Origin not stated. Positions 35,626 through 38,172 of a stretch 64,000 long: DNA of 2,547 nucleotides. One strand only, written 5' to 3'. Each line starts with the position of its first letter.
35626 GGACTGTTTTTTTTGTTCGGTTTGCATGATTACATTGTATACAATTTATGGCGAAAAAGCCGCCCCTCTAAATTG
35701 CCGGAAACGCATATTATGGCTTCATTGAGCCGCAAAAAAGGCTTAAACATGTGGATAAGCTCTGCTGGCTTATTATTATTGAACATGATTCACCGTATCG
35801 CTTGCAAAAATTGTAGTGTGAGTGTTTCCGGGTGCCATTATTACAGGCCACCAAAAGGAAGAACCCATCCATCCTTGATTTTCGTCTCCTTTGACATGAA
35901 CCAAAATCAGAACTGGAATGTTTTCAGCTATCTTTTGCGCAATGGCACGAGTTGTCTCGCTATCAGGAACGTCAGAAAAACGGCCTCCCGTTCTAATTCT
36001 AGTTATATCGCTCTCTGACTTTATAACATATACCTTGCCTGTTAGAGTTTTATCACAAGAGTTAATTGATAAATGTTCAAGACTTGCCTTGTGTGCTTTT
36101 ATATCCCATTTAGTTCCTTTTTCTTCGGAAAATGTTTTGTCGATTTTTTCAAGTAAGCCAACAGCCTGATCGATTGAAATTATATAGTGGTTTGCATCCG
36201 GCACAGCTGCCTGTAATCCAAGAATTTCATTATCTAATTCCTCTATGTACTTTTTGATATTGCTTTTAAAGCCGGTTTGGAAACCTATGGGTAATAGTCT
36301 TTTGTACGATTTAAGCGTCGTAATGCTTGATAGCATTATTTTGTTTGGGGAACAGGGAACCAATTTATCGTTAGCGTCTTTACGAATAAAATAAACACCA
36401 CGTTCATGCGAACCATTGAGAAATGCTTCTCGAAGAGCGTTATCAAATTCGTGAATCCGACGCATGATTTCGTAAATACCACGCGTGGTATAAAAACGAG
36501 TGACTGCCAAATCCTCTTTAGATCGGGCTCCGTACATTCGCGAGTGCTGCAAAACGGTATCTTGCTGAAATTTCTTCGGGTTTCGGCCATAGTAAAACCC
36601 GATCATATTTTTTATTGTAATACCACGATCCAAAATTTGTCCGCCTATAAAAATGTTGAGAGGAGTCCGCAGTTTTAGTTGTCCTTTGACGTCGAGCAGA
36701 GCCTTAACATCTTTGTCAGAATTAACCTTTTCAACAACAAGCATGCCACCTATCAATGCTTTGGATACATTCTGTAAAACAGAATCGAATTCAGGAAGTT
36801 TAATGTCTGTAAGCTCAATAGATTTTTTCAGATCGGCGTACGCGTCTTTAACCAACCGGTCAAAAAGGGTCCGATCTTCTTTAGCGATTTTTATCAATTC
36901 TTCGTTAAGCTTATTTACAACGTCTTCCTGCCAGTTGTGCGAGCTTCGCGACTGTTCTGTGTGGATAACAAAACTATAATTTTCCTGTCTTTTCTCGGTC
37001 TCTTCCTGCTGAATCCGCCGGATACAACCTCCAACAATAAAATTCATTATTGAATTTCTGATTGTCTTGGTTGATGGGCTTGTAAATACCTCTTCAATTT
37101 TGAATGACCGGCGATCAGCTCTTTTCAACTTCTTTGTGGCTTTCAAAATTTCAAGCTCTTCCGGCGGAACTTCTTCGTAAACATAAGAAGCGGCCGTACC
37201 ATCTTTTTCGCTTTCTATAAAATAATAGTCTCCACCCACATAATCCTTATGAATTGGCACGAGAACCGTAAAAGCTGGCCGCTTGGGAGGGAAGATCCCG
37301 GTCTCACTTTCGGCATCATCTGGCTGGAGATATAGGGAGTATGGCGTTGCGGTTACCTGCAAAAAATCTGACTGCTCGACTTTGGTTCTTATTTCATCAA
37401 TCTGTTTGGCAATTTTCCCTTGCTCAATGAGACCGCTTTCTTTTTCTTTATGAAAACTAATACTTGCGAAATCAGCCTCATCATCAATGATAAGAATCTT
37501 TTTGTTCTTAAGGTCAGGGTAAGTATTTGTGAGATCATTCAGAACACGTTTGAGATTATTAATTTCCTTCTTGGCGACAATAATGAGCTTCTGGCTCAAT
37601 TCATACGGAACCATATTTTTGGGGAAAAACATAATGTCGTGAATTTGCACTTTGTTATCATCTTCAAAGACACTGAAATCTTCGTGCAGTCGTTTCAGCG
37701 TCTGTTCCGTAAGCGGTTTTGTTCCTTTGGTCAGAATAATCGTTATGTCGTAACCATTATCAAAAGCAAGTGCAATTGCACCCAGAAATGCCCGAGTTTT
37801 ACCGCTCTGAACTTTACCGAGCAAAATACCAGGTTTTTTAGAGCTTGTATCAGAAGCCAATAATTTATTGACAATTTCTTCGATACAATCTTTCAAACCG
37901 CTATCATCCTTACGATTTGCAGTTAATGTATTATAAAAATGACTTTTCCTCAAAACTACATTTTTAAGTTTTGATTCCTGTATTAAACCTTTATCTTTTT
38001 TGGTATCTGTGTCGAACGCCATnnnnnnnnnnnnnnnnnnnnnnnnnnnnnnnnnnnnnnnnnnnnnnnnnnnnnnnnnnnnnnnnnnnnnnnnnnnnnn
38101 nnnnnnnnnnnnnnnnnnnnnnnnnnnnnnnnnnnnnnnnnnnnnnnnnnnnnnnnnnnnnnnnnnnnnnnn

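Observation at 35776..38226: Extra stand-alone Z1 ATPase paralog with a structured leader, upstream of the R-M operon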

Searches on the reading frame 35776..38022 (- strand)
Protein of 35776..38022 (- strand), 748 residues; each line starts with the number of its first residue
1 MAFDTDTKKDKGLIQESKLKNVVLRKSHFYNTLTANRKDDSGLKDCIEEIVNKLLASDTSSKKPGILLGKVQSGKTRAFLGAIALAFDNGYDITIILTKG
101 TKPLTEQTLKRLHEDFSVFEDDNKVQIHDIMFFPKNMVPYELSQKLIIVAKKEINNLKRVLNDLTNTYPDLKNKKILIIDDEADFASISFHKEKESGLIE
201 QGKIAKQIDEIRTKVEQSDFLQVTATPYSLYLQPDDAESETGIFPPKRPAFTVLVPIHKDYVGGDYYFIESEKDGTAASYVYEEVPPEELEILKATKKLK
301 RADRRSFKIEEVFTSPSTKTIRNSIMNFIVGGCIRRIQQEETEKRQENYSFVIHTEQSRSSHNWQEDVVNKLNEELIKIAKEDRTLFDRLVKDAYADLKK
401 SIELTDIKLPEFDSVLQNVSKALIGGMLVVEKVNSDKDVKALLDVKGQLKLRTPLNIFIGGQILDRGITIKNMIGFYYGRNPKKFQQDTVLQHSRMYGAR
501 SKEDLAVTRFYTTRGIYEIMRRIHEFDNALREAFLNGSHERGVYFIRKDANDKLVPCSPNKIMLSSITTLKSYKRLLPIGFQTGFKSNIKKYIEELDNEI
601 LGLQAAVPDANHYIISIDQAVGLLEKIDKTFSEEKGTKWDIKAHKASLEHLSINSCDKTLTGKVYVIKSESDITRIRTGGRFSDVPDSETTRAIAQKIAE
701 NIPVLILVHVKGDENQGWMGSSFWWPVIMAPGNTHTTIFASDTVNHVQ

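Call 6: search_protein_families(library=pfam, proteins=[window:35776-38022:-], max_evalue=0.01)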
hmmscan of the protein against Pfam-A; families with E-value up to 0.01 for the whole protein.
window:35776-38022:- (748 aa): 3 families
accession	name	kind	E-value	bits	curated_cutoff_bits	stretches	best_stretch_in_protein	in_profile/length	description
PF10593.14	Z1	-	1.6e-22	80.6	25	1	321-535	2-205/228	Z1 domain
PF04851.21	ResIII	-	0.00035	20.9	22.5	1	48-228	9-163/164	Type III restriction enzyme, res subunit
PF14114.12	DUF4286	-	0.0018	18.9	25.8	1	334-391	41-97/100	Domain of unknown function (DUF4286)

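Call 8: search_protein_families(library=padloc, proteins=[window:35776-38022:-], max_evalue=0.01)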
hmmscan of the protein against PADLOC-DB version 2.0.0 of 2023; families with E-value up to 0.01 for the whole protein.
window:35776-38022:- (748 aa): 2 families
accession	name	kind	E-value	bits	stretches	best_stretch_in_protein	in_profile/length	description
PDLC03202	Helicase_II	-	3.1e-62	208.8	1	29-735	7-615/621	Type II helicase domain protein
PDLC02205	MzaC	-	1.5e-15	54.2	2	456-537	574-652/952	-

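Call 9: search_protein_families(library=ncbifam, proteins=[window:35776-38022:-], max_evalue=0.01)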
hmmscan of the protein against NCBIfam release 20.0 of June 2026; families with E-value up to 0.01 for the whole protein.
window:35776-38022:- (748 aa): 2 families
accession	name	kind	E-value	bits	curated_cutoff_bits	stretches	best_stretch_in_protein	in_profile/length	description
NF041933.1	MzaC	equivalog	4.1e-20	71.4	1500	2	175-534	281-644/806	MZA anti-phage system associated Z1 domain-containing protein MzaC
NF004070.0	PRK05580.2-2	equivalog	0.0028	15.9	921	1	11-117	166-270/729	primosomal protein N'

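Call 10: find_homologous_proteins(query=window:35776-38022:-, max_evalue=1e-10)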
Query window:35776-38022:- (748 aa): 4873 proteins with E <= 1e-10 among 8000 candidates; the best 120 are listed.
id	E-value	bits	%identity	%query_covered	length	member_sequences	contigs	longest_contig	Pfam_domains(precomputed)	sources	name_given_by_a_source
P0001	0.0e+0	1671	100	100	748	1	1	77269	PF10593.15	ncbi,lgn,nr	ncbi:hypothetical protein HYT01_02555 [Candidatus Giovannonibacteria bacterium]|nr:hypothetical prot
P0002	0.0e+0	1364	84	97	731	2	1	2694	PF10593.15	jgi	-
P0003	0.0e+0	1363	84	97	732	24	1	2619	PF10593.15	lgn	-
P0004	0.0e+0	1359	83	97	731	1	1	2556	PF10593.15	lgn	-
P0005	0.0e+0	1344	83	98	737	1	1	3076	PF10593.15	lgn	-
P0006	0.0e+0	1342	83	97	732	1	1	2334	PF10593.15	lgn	-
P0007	0.0e+0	1330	83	96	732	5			PF10593.15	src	-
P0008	0.0e+0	1328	82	97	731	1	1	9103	PF10593.15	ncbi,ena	-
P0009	0.0e+0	1324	82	97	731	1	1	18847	PF10593.15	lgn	-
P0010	0.0e+0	1282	79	98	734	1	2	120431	PF10593.15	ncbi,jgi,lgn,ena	-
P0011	0.0e+0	1258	78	97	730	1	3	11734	PF10593.15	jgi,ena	-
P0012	0.0e+0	1235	77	97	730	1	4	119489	PF10593.15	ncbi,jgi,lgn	-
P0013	0.0e+0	1220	74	97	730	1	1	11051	PF10593.15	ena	-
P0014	0.0e+0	1219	76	97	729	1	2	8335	PF10593.15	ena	-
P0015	0.0e+0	1210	76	97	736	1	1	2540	PF10593.15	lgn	-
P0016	0.0e+0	1209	75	97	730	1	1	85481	PF10593.15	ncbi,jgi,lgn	ncbi:MAG: Z1 domain-containing protein [Candidatus Paceibacterota bacterium]|jgi:hypothetical protei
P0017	0.0e+0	1208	75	97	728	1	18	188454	PF10593.15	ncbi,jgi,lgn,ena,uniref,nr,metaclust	ncbi:hypothetical protein A2356_01100 [Candidatus Nomurabacteria bacterium RIFOXYB1_FULL_39_16]|unir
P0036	0.0e+0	1121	69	97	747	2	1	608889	PF10593.15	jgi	jgi:hypothetical protein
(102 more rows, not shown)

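Call 11: find_encoding_contigs(protein=P0017, flank=8000, max_places=3)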
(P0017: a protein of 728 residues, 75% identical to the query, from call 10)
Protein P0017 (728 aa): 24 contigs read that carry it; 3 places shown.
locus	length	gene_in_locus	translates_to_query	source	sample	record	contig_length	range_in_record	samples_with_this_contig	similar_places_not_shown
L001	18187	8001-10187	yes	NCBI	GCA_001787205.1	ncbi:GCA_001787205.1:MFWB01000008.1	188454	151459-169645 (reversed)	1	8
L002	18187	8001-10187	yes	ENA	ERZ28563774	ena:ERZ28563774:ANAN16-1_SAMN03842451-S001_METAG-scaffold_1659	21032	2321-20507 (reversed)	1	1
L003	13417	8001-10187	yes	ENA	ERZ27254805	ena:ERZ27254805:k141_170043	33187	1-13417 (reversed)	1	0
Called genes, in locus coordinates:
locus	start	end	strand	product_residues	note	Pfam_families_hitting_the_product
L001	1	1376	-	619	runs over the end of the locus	PF00239:Resolvase, PF07508:Recombinase (faint)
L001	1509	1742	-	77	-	-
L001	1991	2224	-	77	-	-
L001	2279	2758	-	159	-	-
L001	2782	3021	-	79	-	-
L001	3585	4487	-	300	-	PF25145:NfeD1b_N, PF01343:Peptidase_S49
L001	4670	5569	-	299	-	-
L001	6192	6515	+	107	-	-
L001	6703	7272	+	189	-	-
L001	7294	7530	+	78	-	-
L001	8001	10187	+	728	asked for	PF10593:Z1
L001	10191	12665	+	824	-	PF00270:DEAD (weak), PF04851:ResIII, PF00271:Helicase_C, PF09491:RE_AlwI (weak)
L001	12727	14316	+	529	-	PF01555:N6_N4_Mtase, PF03602:Cons_hypoth95 (faint), PF01170:UPF0020 (faint), PF01555:N6_N4_Mtase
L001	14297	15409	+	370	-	PF00145:DNA_methylase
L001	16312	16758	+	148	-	PF13020:NOV_C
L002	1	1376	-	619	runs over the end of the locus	PF00239:Resolvase, PF07508:Recombinase (faint)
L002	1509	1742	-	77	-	-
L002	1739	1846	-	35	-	-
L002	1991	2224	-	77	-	-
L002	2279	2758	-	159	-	-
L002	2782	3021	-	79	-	-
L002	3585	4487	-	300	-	PF25145:NfeD1b_N, PF01343:Peptidase_S49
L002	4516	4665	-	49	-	-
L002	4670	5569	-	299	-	-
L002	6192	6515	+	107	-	-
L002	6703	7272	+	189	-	-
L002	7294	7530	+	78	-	-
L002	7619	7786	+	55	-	-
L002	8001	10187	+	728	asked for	PF10593:Z1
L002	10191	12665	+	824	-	PF00270:DEAD (weak), PF04851:ResIII, PF00271:Helicase_C, PF09491:RE_AlwI (weak)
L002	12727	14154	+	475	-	PF01555:N6_N4_Mtase, PF03602:Cons_hypoth95 (faint), PF01170:UPF0020 (faint), PF01555:N6_N4_Mtase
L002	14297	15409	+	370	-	PF00145:DNA_methylase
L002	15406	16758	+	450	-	PF09491:RE_AlwI, PF13020:NOV_C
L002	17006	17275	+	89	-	-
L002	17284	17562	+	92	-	-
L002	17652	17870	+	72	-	-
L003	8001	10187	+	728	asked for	PF10593:Z1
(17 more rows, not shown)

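Call 12: find_encoding_contigs(protein=P0010, flank=8000, max_places=2)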
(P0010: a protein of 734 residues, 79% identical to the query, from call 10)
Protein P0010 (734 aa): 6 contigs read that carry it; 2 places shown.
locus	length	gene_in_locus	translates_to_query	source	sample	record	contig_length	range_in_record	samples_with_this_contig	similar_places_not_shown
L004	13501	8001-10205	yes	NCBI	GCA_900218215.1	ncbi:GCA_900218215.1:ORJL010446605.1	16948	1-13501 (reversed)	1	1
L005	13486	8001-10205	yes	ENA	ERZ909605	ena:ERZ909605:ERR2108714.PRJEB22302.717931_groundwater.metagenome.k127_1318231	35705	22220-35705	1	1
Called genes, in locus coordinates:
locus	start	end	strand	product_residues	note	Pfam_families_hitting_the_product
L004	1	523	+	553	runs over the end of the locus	PF13431:TPR_17 (faint), PF13432:TPR_16 (faint), PF00515:TPR_1 (weak), PF07719:TPR_2 (weak), PF13181:TPR_8 (faint), PF13424:TPR_12, PF00515:TPR_1 (weak), PF07719:TPR_2 (weak), +2 more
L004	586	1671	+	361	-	PF03444:WHD_HrcA (faint), PF01628:HrcA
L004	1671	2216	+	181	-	PF01025:GrpE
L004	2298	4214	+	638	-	PF00012:HSP70, PF06723:MreB_Mbl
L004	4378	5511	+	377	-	PF00226:DnaJ, PF01556:DnaJ_C, PF00684:DnaJ_CXXCXGXG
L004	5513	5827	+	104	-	PF09723:Zn_ribbon_8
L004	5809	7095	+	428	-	PF06245:DUF1015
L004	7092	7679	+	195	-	PF13671:AAA_33 (weak), PF06414:Zeta_toxin (weak)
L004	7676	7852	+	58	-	-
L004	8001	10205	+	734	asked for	PF10593:Z1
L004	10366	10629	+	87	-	-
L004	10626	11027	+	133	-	PF13470:PIN_3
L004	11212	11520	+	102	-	PF10543:ORF6N (weak)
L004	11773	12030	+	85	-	PF12441:CopG_antitoxin (weak)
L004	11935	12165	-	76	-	-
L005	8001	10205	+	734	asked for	PF10593:Z1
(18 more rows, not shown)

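Call 13: find_encoding_contigs(protein=P0036, flank=8000, max_places=2)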
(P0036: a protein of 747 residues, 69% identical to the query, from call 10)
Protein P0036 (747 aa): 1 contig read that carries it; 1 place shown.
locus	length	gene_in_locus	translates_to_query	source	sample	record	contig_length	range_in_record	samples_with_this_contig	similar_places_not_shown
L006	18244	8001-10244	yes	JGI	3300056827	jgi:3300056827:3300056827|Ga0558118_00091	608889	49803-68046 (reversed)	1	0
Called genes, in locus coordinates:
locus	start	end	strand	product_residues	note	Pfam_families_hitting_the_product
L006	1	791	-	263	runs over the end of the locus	PF02900:LigB, PF01875:Memo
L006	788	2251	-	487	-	-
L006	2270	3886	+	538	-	-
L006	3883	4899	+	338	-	-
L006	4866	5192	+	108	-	-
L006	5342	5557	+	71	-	-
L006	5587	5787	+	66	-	-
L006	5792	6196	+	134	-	PF11969:DcpS_C, PF01230:HIT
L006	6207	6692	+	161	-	PF03724:META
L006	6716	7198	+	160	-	PF03724:META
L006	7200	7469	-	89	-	PF17954:Pirin_C_2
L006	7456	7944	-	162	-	PF02678:Pirin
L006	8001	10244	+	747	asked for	PF10593:Z1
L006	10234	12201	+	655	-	PF01555:N6_N4_Mtase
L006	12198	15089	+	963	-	PF04851:ResIII, PF08722:Tn7_TnsA-like_N (faint)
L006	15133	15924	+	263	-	PF01145:Band_7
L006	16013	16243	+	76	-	-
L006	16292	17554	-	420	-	PF08308:PEGA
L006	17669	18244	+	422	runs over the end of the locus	PF00275:EPSP_synthase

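Call 14: search_solved_structures(query=window:35776-38022:-, max_evalue=0.01, show_alignments=1)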
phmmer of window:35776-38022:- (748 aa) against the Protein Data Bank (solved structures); distinct sequences matched with E-value up to 0.01: 0.

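Call 17: find_encoding_contigs(protein=P0001, flank=10000, max_places=2)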
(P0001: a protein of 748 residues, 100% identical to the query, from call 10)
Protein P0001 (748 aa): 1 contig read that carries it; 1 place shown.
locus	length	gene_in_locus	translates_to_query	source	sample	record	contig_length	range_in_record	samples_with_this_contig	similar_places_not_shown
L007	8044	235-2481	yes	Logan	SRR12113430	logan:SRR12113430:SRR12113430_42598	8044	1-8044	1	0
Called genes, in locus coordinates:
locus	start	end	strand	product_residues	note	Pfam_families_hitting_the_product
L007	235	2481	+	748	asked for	PF10593:Z1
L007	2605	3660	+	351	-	PF00145:DNA_methylase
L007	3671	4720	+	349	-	PF09565:RE_NgoFVII, PF20731:RE_NgoFVII_C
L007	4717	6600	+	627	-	PF10593:Z1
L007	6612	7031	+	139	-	PF03852:Vsr, PF04480:DUF559 (faint), PF18741:MTES_1575 (weak)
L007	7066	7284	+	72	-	-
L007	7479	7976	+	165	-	-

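Call 18: find_encoding_contigs(protein=P0012, flank=7000, max_places=2)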
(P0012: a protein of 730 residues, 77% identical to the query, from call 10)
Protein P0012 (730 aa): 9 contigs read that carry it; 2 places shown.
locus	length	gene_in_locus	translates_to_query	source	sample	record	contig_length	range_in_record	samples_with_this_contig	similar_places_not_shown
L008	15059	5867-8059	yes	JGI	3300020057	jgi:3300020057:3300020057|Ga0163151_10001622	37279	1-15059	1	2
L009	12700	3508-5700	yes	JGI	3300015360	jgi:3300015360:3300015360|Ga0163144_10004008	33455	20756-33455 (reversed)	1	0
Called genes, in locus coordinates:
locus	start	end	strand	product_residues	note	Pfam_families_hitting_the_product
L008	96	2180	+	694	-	-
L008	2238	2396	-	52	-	-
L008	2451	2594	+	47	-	-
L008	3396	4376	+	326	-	PF13310:Virulence_RhuM, PF02661:Fic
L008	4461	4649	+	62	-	-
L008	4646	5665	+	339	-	PF13310:Virulence_RhuM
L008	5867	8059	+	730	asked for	PF10593:Z1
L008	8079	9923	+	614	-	PF02384:N6_Mtase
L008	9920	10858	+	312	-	PF01420:Methylase_S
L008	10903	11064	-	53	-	-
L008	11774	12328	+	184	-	PF01329:Pterin_4a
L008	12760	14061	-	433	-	PF08245:Mur_ligase_M, PF02875:Mur_ligase_C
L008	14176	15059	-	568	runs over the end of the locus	PF03717:PBP_dimer (weak), PF00905:Transpeptidase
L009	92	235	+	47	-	-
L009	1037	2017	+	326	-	PF13310:Virulence_RhuM, PF02661:Fic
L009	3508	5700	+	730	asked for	PF10593:Z1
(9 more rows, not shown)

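Call 19: find_encoding_contigs(protein=P0016, flank=7000, max_places=2)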
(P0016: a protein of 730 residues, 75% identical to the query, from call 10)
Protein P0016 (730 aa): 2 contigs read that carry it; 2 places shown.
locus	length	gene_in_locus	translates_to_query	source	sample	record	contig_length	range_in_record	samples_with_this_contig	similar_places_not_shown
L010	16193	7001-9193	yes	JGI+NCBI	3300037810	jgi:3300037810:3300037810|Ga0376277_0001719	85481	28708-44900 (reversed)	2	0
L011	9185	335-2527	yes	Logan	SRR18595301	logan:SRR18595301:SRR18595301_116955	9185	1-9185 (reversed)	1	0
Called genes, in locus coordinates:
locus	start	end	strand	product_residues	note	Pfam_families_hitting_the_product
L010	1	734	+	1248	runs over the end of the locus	PF18998:Flg_new_2, PF00404:Dockerin_1 (weak)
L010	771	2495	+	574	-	PF19077:Big_13 (faint), PF07495:Y_Y_Y (faint)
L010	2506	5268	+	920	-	PF00989:PAS, PF13426:PAS_9, PF13185:GAF_2, PF00989:PAS, PF08448:PAS_4, PF13426:PAS_9, PF00989:PAS, PF08447:PAS_3, +8 more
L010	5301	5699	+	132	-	PF00072:Response_reg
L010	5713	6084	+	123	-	PF00072:Response_reg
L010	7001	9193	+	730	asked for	PF10593:Z1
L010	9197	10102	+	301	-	PF00270:DEAD, PF04851:ResIII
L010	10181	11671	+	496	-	PF00271:Helicase_C, PF09491:RE_AlwI (weak)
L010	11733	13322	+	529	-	PF01555:N6_N4_Mtase, PF03602:Cons_hypoth95 (faint), PF01170:UPF0020 (faint), PF01555:N6_N4_Mtase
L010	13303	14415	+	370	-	PF00145:DNA_methylase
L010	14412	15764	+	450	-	PF13020:NOV_C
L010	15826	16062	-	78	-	-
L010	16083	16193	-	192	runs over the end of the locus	-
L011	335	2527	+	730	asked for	PF10593:Z1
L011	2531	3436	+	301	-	PF00270:DEAD, PF04851:ResIII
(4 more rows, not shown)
